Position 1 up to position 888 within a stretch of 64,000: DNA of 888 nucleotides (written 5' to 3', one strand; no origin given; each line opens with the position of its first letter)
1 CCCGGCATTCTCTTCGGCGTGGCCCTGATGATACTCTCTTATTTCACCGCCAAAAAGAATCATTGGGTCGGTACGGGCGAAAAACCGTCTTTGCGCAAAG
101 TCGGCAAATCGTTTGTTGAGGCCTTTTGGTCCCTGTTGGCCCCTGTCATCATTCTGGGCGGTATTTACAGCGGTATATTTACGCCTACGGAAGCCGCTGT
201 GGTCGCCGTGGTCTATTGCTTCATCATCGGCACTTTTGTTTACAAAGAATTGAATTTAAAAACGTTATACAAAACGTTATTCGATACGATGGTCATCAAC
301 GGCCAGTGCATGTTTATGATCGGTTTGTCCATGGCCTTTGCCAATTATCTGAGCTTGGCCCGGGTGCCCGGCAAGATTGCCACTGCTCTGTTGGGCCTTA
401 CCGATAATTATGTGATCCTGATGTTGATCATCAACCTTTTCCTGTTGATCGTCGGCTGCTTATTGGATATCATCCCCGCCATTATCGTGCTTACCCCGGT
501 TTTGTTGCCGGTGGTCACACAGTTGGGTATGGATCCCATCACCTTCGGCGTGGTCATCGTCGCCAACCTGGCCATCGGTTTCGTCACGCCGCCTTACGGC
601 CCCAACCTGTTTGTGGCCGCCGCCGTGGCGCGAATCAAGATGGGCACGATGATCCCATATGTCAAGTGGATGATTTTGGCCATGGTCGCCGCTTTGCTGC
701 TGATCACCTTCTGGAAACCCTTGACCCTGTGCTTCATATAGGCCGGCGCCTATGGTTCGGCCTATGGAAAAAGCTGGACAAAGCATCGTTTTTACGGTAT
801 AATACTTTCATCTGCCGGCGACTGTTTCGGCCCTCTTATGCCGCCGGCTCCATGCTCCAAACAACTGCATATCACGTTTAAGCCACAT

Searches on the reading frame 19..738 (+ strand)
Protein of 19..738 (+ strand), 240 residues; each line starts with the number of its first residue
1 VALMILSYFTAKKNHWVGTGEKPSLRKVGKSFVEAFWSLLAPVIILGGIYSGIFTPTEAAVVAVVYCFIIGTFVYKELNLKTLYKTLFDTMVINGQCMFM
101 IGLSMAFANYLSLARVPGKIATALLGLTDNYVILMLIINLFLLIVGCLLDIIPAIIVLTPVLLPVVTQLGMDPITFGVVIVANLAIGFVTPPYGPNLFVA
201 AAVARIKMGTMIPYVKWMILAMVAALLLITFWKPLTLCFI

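Call 4: search_protein_families(library=pfam, proteins=[window:19-738:+], max_evalue=1)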
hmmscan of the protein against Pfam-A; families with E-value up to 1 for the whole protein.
window:19-738:+ (240 aa): 2 families
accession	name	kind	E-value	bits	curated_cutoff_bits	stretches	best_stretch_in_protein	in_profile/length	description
PF06808.19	DctM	-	2.4e-57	195.1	23.8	1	2-231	181-409/413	Tripartite ATP-independent periplasmic transporter, DctM component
PF03606.21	DcuC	-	0.00019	20.6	23.1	1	135-233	115-218/461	C4-dicarboxylate anaerobic carrier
